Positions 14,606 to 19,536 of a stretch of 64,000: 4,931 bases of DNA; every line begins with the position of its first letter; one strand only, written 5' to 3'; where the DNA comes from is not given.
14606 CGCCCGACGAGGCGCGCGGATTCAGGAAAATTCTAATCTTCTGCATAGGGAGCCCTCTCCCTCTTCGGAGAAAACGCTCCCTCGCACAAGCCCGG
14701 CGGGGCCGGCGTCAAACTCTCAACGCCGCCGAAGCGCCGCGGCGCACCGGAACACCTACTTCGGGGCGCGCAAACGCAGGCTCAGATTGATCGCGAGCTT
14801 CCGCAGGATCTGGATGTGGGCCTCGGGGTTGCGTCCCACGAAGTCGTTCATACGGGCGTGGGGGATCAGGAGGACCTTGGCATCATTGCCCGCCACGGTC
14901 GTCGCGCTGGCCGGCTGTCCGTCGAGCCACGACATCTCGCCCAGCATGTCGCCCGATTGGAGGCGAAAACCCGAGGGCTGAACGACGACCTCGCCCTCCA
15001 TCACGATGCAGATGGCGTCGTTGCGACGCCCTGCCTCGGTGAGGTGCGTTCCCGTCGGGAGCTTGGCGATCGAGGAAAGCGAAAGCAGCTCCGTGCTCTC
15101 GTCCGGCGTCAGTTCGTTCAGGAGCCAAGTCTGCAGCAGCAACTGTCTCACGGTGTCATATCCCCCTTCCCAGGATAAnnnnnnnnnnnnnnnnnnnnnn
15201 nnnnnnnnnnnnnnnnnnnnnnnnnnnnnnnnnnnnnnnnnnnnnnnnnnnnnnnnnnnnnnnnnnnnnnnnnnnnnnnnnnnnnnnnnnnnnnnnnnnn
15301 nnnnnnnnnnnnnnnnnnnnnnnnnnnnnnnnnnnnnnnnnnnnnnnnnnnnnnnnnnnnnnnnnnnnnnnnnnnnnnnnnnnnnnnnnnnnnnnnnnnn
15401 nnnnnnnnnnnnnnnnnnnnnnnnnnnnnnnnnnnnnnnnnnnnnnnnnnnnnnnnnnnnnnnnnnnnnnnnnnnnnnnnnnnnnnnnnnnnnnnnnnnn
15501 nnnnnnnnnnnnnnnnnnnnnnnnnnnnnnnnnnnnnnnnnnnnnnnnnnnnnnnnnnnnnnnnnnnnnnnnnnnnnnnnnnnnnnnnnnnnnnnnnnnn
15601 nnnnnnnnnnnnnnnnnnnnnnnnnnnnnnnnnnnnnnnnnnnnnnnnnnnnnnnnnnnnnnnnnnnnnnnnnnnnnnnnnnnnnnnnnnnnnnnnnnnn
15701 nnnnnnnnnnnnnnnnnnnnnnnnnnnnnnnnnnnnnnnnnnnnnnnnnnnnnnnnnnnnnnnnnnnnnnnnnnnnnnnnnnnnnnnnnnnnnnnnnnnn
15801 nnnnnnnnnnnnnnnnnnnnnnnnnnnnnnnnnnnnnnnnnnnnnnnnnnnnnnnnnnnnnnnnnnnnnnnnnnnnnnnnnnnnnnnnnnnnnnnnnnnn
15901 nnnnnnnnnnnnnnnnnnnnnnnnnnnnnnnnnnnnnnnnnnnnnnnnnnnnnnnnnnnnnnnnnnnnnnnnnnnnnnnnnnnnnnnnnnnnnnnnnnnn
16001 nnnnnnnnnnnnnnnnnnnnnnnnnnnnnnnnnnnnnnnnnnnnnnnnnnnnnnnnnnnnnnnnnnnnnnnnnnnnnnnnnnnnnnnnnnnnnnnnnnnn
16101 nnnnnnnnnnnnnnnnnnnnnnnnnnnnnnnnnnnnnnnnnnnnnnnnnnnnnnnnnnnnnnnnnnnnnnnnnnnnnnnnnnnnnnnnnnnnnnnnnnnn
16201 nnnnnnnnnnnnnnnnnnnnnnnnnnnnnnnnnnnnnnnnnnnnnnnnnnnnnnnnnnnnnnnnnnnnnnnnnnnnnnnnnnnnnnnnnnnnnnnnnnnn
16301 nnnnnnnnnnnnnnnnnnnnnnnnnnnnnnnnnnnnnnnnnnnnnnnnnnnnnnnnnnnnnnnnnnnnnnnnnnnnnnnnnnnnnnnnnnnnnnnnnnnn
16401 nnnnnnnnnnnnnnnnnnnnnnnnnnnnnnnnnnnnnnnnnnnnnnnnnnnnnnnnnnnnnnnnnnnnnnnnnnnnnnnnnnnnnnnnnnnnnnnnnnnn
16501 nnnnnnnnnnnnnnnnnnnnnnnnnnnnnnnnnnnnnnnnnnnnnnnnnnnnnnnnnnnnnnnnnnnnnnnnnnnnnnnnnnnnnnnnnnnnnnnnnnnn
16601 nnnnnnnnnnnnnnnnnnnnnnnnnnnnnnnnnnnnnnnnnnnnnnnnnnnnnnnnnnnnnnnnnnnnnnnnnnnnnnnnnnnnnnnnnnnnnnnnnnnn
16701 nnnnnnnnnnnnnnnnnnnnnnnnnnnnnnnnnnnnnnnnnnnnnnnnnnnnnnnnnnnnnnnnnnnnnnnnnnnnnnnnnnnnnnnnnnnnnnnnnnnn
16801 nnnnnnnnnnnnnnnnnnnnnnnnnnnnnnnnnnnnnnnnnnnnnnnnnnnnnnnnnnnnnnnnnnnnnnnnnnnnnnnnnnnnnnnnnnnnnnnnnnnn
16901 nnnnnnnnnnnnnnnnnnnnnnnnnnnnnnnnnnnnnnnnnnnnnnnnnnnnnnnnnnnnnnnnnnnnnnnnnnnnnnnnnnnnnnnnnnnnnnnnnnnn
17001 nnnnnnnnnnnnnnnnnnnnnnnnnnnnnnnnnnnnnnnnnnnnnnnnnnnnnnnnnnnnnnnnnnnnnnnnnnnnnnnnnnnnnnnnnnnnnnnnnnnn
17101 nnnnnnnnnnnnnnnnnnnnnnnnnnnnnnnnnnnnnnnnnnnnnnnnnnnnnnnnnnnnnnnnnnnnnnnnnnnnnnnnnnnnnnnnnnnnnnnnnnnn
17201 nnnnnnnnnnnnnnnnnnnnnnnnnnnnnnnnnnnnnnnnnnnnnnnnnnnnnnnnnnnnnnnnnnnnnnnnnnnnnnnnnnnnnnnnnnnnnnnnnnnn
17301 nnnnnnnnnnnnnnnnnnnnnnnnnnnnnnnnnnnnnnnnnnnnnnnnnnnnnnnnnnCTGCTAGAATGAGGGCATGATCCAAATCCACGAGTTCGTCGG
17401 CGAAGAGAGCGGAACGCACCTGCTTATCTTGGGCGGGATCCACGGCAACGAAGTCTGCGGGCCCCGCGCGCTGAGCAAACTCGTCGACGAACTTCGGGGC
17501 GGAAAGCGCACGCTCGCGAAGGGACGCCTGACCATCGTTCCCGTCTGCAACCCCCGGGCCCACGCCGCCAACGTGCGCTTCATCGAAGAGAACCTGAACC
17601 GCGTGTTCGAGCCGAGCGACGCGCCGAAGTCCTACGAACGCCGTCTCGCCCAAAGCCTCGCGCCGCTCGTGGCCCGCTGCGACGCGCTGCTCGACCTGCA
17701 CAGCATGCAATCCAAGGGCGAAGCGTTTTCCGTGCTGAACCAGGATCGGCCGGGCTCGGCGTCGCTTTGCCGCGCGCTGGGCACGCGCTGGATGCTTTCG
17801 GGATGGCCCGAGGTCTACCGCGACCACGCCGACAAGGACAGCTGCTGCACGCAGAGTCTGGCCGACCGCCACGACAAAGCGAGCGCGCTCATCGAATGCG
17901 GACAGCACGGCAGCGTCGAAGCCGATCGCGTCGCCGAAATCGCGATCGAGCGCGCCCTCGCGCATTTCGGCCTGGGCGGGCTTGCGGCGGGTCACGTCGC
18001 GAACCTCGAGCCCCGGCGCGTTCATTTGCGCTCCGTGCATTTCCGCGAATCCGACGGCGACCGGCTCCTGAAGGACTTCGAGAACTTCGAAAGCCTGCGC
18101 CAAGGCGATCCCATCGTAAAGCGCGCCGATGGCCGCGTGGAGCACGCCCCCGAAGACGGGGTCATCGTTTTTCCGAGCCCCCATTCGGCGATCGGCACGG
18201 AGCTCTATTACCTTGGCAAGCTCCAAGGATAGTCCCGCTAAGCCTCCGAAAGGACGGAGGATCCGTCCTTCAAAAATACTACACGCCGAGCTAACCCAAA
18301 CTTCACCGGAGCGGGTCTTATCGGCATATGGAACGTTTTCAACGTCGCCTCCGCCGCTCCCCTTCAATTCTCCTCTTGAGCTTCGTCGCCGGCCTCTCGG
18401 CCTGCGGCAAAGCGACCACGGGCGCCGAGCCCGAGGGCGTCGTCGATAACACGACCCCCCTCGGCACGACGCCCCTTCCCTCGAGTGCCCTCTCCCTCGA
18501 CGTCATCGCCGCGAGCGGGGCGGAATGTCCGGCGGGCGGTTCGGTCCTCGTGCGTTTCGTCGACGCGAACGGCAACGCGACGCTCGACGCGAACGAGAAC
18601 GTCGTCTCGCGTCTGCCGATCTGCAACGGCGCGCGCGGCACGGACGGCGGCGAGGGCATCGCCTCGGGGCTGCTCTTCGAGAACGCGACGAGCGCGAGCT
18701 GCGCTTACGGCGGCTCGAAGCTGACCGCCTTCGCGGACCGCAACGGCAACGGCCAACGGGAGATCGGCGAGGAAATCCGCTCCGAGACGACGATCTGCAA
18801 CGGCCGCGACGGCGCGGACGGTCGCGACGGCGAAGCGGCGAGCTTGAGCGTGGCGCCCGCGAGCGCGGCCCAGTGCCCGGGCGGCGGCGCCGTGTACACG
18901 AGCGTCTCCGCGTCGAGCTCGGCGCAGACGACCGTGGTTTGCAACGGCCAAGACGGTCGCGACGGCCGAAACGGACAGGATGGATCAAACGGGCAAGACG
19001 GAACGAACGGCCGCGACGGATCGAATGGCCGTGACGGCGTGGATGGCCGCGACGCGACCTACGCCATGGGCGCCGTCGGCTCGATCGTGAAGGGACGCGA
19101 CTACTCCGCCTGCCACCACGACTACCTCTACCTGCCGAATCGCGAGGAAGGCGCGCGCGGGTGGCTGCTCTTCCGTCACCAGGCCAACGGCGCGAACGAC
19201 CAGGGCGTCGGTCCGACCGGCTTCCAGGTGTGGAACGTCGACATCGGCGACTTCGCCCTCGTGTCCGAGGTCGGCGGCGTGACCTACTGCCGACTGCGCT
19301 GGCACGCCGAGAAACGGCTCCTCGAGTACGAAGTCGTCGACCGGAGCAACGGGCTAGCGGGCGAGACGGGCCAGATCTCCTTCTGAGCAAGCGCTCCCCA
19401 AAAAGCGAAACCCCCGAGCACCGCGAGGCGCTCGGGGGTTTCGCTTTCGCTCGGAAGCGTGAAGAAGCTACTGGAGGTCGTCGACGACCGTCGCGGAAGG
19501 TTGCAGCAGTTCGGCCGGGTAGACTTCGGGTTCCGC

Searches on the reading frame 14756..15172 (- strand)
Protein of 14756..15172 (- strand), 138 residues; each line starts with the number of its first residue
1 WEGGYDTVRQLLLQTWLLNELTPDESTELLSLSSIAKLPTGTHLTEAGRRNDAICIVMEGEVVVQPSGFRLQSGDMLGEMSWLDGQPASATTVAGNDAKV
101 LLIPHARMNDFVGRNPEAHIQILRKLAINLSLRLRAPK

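Call 4: search_protein_families(library=pfam, proteins=[window:14756-15172:-], max_evalue=0.01)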
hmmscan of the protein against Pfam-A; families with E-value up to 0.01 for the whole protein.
window:14756-15172:- (138 aa): 1 family
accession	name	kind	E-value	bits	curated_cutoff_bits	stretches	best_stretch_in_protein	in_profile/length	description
PF00027.35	cNMP_binding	-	4.3e-12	46.3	27.5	1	37-114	3-88/89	Cyclic nucleotide-binding domain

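Call 5: search_protein_families(library=ncbifam, proteins=[window:14756-15172:-], max_evalue=0.01)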
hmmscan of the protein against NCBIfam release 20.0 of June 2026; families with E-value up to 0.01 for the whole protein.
window:14756-15172:- (138 aa): 3 families
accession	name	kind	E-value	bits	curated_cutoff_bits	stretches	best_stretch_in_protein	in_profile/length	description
TIGR03896.1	cyc_nuc_ocin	subfamily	2.9e-08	33.4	161.05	1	39-135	14-122/317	bacteriocin-type transport-associated protein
NF008732.0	PRK11753.1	equivalog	8.8e-05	22.1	266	1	25-135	15-130/214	cAMP-activated global transcriptional regulator CRP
NF006901.0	PRK09392.1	equivalog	0.0021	17.4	211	0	16-118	13-122/236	transcriptional activator FtrB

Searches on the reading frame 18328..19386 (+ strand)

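Call 77: search_protein_families(library=pfam, proteins=[window:18328-19386:+], max_evalue=0.0001)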
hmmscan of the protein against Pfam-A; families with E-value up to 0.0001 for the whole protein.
window:18328-19386:+ (352 aa): 2 families
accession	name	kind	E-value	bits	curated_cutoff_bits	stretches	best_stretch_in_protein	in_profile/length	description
PF23657.1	DUF7151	-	2.9e-10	40.4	27.2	0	62-90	10-38/46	Domain of unknown function (DUF7151)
PF01391.23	Collagen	-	2.7e-05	24.3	27.2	1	207-240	16-49/60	Collagen triple helix repeat (20 copies)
